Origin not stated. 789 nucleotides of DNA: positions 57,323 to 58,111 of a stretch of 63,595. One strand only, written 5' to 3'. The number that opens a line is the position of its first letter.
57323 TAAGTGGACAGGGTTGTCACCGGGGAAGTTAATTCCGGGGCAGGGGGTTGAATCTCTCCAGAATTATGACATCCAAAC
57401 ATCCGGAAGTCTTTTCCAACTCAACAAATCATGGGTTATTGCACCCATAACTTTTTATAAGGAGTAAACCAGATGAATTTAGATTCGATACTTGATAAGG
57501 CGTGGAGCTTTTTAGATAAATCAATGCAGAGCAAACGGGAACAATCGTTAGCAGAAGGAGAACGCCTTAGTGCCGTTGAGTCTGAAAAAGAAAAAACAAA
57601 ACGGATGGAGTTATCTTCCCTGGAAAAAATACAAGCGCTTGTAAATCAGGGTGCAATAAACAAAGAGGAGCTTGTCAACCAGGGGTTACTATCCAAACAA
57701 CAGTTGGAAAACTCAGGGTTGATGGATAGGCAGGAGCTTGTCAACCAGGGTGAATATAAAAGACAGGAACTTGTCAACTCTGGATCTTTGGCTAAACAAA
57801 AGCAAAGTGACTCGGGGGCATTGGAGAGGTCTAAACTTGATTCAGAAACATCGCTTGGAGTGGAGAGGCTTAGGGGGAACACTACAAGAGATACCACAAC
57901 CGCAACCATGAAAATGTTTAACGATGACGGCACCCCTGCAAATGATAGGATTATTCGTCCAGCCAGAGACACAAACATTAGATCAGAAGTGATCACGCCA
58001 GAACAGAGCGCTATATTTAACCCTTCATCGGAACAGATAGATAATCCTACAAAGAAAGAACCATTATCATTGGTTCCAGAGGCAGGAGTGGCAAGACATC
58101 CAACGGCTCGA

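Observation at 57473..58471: Protein with eight ETLYPVP(Q) repeats, translationally coupled to the giant gene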

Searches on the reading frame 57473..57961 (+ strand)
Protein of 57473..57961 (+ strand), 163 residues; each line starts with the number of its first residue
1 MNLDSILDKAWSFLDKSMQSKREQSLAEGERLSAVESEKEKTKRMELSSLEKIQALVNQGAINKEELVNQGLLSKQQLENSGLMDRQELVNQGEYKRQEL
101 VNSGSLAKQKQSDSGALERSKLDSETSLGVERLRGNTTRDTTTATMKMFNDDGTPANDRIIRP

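Call 49: search_protein_representatives(alignment_id=A2)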
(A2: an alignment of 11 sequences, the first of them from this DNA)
Query: 11 sequences, 163 profile positions. Proteins with E-value up to 0.001 (for the whole library): 45; up to 1e-10: 21; up to 1e-30: 9. The best 45 are listed.
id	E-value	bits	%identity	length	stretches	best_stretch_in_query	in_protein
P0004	1.1e-68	246.7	-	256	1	1-163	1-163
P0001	2.8e-67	242.1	-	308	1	1-163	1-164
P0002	3.2e-66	238.7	-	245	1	1-163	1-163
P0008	4.1e-62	225.3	-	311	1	1-163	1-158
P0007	1.9e-58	213.4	-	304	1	1-163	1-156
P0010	7.2e-57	208.3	-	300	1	1-163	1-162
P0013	8.1e-53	195.1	-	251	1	1-163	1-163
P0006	5.2e-46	173.0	-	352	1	1-163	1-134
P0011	5.3e-37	143.7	-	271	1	12-163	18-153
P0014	4.6e-30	121.1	-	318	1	7-128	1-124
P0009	1.1e-29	119.9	-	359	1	1-111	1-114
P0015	2.5e-27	112.2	-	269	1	7-133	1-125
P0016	1.1e-25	106.8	-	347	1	2-95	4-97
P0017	8.0e-25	104.0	-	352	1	1-121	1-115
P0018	1.2e-24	103.4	-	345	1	1-94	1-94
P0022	6.6e-13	65.3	-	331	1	44-148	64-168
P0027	7.0e-07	45.7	-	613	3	54-127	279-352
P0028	1.1e-06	45.0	-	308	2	6-125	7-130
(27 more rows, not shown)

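Call 51: search_solved_structures(query=A2, max_evalue=10, show_alignments=2)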
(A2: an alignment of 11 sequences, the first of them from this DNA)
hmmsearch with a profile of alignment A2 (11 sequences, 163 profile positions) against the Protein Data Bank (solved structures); distinct sequences matched with E-value up to 10: 4.
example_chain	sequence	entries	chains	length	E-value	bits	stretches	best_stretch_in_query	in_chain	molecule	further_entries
1sg2_A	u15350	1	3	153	0.1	15.9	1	58-136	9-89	Seventeen Kilodalton Protein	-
4r58_A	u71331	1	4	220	0.38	14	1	56-137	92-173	Leucine Rich Repeat protein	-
4r5c_A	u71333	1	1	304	1.1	12.6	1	57-135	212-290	Leucine rich repeat protein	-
9jme_A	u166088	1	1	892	1.3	12.3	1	58-98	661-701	Virion glycoprotein B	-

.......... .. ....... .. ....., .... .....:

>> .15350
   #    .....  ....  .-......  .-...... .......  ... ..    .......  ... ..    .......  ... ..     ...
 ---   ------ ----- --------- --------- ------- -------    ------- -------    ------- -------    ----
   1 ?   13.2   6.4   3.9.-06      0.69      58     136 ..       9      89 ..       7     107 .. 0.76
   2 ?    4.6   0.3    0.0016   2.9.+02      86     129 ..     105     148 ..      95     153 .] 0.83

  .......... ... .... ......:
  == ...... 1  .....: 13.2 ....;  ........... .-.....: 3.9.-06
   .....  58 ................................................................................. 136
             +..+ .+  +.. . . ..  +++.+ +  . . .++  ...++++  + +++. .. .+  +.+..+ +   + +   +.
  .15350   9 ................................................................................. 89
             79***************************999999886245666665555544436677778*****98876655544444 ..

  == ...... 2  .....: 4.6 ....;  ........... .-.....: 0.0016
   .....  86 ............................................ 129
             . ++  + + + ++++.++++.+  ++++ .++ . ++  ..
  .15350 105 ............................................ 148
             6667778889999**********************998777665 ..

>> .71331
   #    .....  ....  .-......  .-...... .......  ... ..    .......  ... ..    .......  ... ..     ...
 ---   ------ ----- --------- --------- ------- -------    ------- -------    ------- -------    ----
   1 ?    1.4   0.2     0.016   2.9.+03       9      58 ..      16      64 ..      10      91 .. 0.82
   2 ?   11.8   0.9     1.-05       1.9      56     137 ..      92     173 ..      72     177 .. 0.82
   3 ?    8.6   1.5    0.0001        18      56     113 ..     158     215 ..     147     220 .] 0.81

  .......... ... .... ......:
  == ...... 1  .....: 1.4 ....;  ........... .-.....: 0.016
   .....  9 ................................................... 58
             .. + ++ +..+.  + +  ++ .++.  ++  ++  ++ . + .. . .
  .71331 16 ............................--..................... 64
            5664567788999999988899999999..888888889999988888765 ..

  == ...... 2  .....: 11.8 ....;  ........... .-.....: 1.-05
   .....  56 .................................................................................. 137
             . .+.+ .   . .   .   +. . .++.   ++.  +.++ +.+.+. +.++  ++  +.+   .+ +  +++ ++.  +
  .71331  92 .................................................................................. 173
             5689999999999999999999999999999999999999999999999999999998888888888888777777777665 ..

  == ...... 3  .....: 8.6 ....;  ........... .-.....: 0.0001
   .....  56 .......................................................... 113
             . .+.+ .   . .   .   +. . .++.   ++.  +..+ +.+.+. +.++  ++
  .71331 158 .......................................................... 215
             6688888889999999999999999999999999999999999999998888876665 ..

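Call 52: find_related_loci(query=A2, collection=viral_contigs, flank=10000)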
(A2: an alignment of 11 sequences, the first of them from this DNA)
Query A2 (163 aa) in viral_contigs; peptide patterns used: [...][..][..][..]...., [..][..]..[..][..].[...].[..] (x = any residue, [..] = any of these).
156 stretches matched a pattern; 2 encode a relative of the query (tblastn E <= 1e-3); 2 distinct loci.
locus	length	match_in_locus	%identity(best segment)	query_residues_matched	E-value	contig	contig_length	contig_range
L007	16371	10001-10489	43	1-163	8e-39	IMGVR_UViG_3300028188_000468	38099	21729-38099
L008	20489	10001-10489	43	1-163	8e-39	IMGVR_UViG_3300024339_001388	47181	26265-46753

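Call 54: find_related_loci(query=A2, collection=genome_contigs, flank=10000)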
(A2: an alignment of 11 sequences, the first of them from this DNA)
Query A2 (163 aa) in genome_contigs; peptide patterns used: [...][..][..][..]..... (x = any residue, [..] = any of these).
74 stretches matched a pattern, but none encodes a relative of the query by tblastn (E <= 1e-3).

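Call 62: find_encoding_contigs(protein=P0022, flank=10000, max_places=2)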
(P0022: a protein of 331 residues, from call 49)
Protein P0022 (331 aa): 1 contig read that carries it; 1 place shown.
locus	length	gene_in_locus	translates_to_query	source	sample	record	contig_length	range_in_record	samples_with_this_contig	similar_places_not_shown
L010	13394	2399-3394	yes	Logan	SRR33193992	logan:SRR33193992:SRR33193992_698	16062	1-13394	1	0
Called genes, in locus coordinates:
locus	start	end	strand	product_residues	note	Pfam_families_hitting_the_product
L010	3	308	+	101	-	?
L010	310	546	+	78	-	-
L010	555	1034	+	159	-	-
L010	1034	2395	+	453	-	-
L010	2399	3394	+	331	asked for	-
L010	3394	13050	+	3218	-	PF13872:AAA_34 (faint), PF13871:Helicase_C_4, PF18857:LPD38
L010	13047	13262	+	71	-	-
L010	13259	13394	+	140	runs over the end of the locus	PF08291:Peptidase_M15_3, PF05951:Peptidase_M15_2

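Call 63: find_encoding_contigs(protein=P0016, flank=8000, max_places=2)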
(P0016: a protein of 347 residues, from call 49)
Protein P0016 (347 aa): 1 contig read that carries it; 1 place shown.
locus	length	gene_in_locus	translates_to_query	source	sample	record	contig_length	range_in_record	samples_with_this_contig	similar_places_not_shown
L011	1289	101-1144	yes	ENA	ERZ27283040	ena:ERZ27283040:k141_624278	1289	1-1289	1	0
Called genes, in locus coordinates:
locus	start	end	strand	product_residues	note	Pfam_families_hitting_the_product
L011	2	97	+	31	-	?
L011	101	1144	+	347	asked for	-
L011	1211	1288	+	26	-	?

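Call 64: find_encoding_contigs(protein=P0027, flank=8000, max_places=2)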
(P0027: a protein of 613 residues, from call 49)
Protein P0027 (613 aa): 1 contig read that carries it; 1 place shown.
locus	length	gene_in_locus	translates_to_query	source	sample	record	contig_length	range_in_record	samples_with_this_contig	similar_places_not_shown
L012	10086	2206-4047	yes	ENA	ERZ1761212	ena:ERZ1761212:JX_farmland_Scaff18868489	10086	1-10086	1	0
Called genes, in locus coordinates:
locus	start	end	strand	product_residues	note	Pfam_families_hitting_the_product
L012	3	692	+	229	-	?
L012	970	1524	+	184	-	-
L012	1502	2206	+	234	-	-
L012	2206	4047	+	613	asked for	-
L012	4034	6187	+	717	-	-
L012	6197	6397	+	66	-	-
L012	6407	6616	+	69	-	-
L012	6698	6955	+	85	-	-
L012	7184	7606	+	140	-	PF00959:Phage_lysozyme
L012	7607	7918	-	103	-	-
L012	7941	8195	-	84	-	-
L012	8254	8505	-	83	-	PF13560:HTH_31, PF12844:HTH_19, PF13443:HTH_26 (weak), PF01381:HTH_3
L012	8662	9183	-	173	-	PF01381:HTH_3, PF13443:HTH_26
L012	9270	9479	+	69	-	-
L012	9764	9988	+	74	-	-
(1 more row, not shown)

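Call 65: find_encoding_contigs(protein=P0028, flank=8000, max_places=2)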
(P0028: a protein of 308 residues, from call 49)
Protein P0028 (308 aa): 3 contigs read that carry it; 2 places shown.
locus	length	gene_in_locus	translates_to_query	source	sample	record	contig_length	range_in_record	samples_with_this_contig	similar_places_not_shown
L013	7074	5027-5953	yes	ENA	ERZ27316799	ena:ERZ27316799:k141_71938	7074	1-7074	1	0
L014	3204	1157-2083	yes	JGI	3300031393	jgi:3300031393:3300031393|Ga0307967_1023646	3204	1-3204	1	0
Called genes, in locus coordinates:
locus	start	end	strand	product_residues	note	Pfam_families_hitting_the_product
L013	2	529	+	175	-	?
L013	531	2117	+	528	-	-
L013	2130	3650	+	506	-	-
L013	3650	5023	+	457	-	-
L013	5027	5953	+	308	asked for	-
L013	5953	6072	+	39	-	-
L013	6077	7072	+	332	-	?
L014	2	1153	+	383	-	?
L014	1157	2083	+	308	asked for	-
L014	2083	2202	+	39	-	-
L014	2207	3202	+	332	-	?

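Call 73: find_related_loci(query=A2, collection=metagenome_contigs, flank=6000)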
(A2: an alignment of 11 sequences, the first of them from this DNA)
Query A2 (163 aa) in metagenome_contigs; peptide patterns used: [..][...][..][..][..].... (x = any residue, [..] = any of these).
421 stretches matched a pattern; 6 encode a relative of the query (tblastn E <= 1e-3); 6 distinct loci.
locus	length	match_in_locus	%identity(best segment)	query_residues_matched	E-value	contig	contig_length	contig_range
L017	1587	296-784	41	1-163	3e-40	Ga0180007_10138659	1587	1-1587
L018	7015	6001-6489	43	1-163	1e-38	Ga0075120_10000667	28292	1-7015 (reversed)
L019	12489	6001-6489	44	1-163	7e-38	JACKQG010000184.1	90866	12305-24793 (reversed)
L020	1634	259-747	44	1-163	4e-37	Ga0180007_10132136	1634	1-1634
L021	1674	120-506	46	1-127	1e-27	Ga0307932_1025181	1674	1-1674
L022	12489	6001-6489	43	1-163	8e-39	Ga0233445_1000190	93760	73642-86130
